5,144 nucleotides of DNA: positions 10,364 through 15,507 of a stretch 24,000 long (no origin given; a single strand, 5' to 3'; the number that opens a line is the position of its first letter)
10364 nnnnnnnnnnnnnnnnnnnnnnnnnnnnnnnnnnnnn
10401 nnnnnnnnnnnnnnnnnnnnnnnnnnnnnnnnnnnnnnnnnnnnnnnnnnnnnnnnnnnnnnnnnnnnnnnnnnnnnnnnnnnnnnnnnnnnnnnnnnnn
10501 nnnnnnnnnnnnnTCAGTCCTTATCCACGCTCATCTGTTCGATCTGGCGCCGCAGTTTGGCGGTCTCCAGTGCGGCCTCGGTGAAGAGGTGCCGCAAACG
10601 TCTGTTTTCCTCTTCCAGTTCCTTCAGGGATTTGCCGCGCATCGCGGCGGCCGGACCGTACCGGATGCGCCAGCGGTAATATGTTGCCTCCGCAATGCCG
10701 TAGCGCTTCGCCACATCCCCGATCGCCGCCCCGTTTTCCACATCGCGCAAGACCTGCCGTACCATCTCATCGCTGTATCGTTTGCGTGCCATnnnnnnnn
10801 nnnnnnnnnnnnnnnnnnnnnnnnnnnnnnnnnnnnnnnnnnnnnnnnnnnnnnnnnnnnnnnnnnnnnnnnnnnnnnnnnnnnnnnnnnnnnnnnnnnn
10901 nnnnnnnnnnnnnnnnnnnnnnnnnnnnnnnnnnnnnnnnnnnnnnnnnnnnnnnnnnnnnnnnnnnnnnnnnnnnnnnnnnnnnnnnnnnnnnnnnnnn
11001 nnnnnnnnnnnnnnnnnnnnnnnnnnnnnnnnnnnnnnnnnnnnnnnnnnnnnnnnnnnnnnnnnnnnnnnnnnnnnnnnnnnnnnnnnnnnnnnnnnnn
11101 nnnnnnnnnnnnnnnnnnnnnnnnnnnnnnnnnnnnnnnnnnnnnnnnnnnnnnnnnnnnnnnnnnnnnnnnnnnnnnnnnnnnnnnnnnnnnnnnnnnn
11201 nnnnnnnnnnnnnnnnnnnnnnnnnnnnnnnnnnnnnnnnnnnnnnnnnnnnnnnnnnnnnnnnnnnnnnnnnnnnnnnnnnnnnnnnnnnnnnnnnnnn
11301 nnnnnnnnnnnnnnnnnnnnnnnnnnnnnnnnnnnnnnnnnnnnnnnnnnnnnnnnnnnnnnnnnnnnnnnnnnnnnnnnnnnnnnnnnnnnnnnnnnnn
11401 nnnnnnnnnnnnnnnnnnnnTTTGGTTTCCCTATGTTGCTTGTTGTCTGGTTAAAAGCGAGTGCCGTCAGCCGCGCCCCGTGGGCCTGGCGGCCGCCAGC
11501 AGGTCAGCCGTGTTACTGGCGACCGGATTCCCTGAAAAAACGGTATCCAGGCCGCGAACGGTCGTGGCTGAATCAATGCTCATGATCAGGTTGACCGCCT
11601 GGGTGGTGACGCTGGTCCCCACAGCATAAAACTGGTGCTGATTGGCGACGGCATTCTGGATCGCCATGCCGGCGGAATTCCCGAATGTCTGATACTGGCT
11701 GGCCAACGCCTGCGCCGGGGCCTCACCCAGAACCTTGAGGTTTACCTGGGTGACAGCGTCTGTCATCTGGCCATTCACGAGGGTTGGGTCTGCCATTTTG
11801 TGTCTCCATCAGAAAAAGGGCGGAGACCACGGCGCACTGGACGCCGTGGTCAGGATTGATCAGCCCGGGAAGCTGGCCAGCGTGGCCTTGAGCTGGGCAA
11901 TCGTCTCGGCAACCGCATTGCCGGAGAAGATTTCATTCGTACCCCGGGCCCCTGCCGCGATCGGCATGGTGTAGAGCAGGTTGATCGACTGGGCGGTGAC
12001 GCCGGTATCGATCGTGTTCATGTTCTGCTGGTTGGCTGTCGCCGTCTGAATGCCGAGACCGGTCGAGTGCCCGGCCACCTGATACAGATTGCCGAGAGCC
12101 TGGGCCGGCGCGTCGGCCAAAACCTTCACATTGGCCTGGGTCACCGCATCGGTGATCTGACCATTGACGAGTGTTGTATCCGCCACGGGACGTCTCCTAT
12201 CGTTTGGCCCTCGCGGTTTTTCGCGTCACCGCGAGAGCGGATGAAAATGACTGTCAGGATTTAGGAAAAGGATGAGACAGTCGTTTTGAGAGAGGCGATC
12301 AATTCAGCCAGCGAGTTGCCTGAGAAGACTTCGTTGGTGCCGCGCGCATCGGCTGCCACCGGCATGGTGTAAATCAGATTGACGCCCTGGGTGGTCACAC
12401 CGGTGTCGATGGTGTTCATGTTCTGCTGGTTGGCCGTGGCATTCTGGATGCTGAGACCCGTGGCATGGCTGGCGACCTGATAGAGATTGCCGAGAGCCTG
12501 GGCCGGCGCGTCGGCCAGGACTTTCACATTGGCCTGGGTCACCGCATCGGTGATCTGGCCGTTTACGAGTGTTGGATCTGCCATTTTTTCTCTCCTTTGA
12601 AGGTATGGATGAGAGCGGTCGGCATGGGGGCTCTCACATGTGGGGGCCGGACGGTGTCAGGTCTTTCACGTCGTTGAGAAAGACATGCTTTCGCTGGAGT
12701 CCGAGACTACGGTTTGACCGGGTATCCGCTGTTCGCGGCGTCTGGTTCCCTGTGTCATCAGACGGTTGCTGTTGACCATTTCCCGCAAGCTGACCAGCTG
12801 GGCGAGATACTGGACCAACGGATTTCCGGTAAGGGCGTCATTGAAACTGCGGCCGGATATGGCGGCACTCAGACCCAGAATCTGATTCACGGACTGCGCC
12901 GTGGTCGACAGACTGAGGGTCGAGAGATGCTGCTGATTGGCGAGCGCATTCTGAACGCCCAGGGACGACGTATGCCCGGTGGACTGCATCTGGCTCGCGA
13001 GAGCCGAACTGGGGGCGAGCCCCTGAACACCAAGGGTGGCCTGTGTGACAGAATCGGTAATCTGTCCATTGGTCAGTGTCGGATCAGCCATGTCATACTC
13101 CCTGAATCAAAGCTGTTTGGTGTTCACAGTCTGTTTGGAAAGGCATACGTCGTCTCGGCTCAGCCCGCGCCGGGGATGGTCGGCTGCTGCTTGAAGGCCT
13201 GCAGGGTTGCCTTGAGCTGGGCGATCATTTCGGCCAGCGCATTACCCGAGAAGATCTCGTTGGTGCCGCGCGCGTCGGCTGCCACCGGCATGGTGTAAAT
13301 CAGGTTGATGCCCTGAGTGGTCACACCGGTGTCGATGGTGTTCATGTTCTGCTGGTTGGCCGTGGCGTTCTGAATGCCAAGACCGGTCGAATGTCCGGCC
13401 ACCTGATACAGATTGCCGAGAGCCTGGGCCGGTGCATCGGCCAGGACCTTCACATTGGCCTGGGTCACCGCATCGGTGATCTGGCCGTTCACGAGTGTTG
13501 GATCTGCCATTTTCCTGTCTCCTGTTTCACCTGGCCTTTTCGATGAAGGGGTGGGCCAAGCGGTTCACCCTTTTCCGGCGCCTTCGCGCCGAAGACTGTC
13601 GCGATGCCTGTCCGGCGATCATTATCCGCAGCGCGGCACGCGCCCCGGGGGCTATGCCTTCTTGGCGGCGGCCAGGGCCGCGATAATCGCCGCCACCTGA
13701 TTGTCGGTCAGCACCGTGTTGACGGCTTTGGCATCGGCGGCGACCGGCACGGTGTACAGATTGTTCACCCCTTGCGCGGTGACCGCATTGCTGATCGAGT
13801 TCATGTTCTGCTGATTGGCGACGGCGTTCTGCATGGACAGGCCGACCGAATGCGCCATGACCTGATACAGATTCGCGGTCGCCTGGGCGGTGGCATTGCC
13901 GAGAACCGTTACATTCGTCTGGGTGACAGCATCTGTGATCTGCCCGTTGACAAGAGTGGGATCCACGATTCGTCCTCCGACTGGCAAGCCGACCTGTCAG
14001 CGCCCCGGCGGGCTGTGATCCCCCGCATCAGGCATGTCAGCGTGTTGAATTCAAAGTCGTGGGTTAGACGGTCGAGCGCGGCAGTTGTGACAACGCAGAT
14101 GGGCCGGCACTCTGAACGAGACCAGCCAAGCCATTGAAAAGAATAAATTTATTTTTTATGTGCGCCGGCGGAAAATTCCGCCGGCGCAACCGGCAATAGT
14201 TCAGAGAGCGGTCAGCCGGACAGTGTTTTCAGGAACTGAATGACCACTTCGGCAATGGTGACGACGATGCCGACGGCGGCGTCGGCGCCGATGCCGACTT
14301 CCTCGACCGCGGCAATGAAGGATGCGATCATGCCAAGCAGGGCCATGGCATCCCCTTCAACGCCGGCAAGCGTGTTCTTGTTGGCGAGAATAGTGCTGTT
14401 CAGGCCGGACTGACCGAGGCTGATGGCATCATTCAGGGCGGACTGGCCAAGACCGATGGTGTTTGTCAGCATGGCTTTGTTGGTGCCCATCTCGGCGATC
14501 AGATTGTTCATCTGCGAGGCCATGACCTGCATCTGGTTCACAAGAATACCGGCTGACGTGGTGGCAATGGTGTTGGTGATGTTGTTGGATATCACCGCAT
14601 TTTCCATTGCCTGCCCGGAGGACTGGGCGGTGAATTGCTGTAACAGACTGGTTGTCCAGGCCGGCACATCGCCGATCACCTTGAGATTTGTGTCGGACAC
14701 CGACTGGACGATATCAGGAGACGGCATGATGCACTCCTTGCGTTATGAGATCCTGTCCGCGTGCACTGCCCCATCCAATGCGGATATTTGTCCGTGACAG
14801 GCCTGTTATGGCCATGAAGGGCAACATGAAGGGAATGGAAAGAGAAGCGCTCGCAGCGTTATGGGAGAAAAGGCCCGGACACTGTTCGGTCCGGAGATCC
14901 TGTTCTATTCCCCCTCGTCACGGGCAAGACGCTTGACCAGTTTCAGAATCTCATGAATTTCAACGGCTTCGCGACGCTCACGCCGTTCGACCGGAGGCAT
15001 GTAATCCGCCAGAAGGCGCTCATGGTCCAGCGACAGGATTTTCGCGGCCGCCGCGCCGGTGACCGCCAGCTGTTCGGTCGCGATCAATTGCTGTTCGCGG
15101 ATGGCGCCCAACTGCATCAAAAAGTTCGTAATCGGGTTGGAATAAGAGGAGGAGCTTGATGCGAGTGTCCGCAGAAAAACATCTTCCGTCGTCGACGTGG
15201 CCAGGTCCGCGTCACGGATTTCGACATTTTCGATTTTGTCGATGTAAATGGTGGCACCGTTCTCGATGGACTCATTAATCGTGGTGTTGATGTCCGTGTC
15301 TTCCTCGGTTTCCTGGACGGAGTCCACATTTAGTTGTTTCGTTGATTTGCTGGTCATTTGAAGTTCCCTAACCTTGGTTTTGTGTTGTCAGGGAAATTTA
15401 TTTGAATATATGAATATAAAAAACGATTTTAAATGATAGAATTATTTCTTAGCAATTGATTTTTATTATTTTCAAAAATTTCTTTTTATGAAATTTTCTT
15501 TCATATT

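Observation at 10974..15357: Expanded R-body (reb) locus: six canonical RebB paralogs in tandem plus divergent family members in one operon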

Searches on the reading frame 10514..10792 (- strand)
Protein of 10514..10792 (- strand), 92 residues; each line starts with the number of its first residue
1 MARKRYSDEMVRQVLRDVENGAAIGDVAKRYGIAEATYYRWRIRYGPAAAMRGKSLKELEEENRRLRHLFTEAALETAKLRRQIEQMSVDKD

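Call 35: search_protein_families(library=ncbifam, proteins=[window:10514-10792:-], max_evalue=0.1)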
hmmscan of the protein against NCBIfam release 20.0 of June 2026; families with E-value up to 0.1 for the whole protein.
window:10514-10792:- (92 aa): 5 families
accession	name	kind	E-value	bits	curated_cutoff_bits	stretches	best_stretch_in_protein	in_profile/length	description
NF033516.0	transpos_IS3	equivalog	5.6e-09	35.7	160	1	12-82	4-80/369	IS3 family transposase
NF033577.2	transpos_IS481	equivalog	4.1e-05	23.2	224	1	15-78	6-71/284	IS481 family transposase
NF047595.1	IS66_ISRel24_TnpA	equivalog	0.00049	20.7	74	1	3-50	2-47/113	IS66-like element accessory protein TnpA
NF033545.0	transpos_IS630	equivalog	0.012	15.1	100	1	14-74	5-73/299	IS630 family transposase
NF006928.0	PRK09413.1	subfamily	0.014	15.9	229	1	3-46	11-54/121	IS2 repressor TnpA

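Call 77: search_protein_families(library=padloc, proteins=[window:10514-10792:-], max_evalue=0.01)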
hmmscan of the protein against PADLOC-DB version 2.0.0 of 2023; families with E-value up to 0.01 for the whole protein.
window:10514-10792:- (92 aa): 2 families
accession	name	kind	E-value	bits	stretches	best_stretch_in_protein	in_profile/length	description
PDLC02590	DrmC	-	6.3e-19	66.2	1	1-86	1-86/88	DrmC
PDLC04133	mad1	-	0.0081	14.4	0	24-76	8-48/60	mads_1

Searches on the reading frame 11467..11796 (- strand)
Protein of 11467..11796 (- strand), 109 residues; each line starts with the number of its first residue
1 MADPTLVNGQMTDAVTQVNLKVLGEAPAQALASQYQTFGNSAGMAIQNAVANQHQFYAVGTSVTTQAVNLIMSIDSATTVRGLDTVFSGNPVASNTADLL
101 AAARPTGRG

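Call 3: search_protein_families(library=pfam, proteins=[window:11467-11796:-], max_evalue=1)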
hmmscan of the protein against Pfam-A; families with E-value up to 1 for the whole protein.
window:11467-11796:- (109 aa): 2 families
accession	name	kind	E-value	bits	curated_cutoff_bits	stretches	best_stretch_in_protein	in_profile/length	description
PF11747.13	RebB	-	1.6e-23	83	24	1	12-77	2-67/68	Killing trait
PF01346.23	FKBP_N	-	0.042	15.1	22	1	53-96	2-45/97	Domain amino terminal to FKBP-type peptidyl-prolyl isomerase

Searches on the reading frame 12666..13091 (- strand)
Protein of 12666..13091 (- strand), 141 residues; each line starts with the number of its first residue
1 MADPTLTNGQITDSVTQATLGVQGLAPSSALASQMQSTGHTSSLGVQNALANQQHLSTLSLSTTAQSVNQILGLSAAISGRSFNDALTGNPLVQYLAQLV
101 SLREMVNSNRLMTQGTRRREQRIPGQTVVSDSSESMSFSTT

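Call 3: search_protein_families(library=pfam, proteins=[window:12666-13091:-], max_evalue=1)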
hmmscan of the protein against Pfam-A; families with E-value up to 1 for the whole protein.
window:12666-13091:- (141 aa): 2 families
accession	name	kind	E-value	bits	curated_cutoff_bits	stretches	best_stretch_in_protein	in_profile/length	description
PF11747.13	RebB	-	2.7e-14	53.5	24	1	11-76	1-66/68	Killing trait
PF17725.7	YBD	-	0.25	11.5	23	1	55-113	100-158/201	YAP binding domain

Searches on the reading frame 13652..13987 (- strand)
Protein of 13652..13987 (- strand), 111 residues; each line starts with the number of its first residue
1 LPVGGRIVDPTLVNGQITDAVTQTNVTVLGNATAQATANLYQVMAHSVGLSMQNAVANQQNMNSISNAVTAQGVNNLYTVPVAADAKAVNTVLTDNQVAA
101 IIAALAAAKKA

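Call 3: search_protein_families(library=pfam, proteins=[window:13652-13987:-], max_evalue=1)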
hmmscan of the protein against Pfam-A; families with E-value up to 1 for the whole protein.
window:13652-13987:- (111 aa): 2 families
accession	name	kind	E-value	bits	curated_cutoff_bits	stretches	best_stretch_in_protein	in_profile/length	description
PF11747.13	RebB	-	2.2e-25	88.9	24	1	17-83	1-67/68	Killing trait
PF24200.1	DUF7425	-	0.011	16.4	27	1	31-104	16-89/95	Domain of unknown function (DUF7425)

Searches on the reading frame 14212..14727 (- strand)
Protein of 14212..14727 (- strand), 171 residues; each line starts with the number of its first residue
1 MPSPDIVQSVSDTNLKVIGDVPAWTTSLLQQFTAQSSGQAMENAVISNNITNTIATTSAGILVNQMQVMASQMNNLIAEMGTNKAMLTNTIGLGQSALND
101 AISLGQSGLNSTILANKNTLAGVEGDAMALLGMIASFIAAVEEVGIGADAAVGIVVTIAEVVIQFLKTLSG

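Call 3: search_protein_families(library=pfam, proteins=[window:14212-14727:-], max_evalue=1)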
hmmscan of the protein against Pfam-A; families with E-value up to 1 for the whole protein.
window:14212-14727:- (171 aa): 1 family
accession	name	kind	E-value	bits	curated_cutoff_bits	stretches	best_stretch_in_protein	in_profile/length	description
PF11747.13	RebB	-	6.3e-08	33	24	1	6-67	1-62/68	Killing trait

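Call 13: find_encoding_contigs(protein=window:14212-14727:-, flank=10000, max_places=6)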
Protein window:14212-14727:- (171 aa): 5 contigs read that carry it; 5 places shown.
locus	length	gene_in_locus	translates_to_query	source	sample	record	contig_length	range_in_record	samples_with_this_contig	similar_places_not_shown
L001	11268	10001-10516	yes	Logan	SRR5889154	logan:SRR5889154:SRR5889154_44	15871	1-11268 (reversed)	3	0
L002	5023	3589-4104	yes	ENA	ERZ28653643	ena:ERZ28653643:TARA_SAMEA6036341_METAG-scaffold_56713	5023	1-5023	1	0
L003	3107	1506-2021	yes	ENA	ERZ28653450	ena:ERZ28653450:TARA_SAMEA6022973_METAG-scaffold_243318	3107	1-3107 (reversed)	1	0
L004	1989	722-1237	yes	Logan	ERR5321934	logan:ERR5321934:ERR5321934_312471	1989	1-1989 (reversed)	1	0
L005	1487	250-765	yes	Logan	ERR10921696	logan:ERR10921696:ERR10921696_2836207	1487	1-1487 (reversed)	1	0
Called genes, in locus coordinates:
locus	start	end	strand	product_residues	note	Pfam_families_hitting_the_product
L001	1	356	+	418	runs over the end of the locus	PF00534:Glycos_transf_1 (weak), PF13692:Glyco_trans_1_4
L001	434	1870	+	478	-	PF00483:NTP_transferase, PF12804:NTP_transf_3 (weak), PF22640:ManC_GMP_beta-helix, PF01050:MannoseP_isomer, PF07883:Cupin_2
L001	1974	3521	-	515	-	PF10119:MethyTransf_Reg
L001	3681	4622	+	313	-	PF01073:3Beta_HSD, PF01370:Epimerase, PF02719:Polysacc_synt_2, PF04321:RmlD_sub_bind, PF07993:NAD_binding_4 (faint), PF13460:NAD_binding_10 (weak), PF16363:GDP_Man_Dehyd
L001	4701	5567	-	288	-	PF00483:NTP_transferase, PF12804:NTP_transf_3 (weak)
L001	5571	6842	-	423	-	PF00342:PGI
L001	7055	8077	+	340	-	PF01073:3Beta_HSD, PF01370:Epimerase, PF02719:Polysacc_synt_2 (faint), PF04321:RmlD_sub_bind, PF07993:NAD_binding_4, PF08659:KR (weak), PF16363:GDP_Man_Dehyd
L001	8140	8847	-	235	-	-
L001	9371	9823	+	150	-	-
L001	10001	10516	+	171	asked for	PF11747:RebB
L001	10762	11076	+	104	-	PF11747:RebB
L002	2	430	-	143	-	?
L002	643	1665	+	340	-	PF01073:3Beta_HSD, PF01370:Epimerase, PF02719:Polysacc_synt_2 (faint), PF04321:RmlD_sub_bind, PF07993:NAD_binding_4, PF08659:KR (weak), PF16363:GDP_Man_Dehyd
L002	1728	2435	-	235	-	-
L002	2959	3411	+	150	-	-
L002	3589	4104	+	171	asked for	PF11747:RebB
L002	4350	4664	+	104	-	PF11747:RebB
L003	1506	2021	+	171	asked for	PF11747:RebB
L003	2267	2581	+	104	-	PF11747:RebB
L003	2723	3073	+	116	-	PF11747:RebB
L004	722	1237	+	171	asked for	PF11747:RebB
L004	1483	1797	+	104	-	PF11747:RebB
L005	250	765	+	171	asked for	PF11747:RebB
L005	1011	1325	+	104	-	PF11747:RebB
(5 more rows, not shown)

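Call 35: search_protein_families(library=ncbifam, proteins=[window:14212-14727:-], max_evalue=0.1)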
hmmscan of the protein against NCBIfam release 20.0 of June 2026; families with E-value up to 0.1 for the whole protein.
window:14212-14727:- (171 aa): 0 families

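Call 78: search_protein_families(library=phrogs, proteins=[window:14212-14727:-], max_evalue=0.01)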
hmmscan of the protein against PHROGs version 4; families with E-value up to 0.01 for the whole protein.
window:14212-14727:- (171 aa): 1 family
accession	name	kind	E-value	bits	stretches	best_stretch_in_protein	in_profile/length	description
phrog_32040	-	unknown function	7.9e-07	30.1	1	5-63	20-80/118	-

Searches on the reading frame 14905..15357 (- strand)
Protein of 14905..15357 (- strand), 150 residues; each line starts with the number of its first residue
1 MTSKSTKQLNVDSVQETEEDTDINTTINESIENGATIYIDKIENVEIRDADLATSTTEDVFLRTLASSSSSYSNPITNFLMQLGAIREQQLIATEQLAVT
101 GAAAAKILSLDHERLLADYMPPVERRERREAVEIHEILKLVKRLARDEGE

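Call 3: search_protein_families(library=pfam, proteins=[window:14905-15357:-], max_evalue=1)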
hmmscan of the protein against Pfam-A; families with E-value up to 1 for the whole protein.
window:14905-15357:- (150 aa): 0 families

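Call 35: search_protein_families(library=ncbifam, proteins=[window:14905-15357:-], max_evalue=0.1)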
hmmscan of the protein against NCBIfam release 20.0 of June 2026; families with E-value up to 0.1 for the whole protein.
window:14905-15357:- (150 aa): 1 family
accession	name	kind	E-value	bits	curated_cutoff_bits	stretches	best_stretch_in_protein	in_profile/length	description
NF053642.1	Mfer764_fam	equivalog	0.0052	15.7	560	1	3-86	286-371/393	Mfer764 family protein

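Call 38: search_protein_representatives(protein=window:14905-15357:-)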
Query: 150 residues. Proteins with E-value up to 0.001 (for the whole library): 1; up to 1e-10: 1; up to 1e-30: 1. The best 1 are listed.
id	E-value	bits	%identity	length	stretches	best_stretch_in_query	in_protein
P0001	7.7e-84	294.2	98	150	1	1-150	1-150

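Call 74: predict_structure(protein=window:14905-15357:-)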
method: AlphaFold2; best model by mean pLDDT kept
length: 150 residues; sequences in the alignment: 1
mean_pLDDT: 43.6   pTM: 0.18
mean pLDDT of the five models: 43.6, 38.1, 35.3, 34.4, 32.1
residues with pLDDT >= 90: 0; 70-90: 3; 50-70: 34; < 50: 113
segments of 3 or more residues with pLDDT < 50: 13-18, 30-128
pLDDT, mean of each block of 10 residues (from residue 1): 55 48 51 42 40 40 42 40 38 30 33 34 42 59 61
secondary structure, 60 per line:
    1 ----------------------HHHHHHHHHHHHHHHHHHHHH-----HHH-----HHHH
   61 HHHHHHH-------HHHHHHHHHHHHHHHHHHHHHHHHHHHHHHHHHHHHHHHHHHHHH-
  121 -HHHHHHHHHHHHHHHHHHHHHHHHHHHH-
elements in order: H23-43 H57-67 H75-119 H122-149

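Call 77: search_protein_families(library=padloc, proteins=[window:14905-15357:-], max_evalue=0.01)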
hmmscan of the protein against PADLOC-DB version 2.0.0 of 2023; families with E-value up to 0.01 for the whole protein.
window:14905-15357:- (150 aa): 0 families

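Call 78: search_protein_families(library=phrogs, proteins=[window:14905-15357:-], max_evalue=0.01)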
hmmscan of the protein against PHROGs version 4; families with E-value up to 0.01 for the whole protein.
window:14905-15357:- (150 aa): 0 families
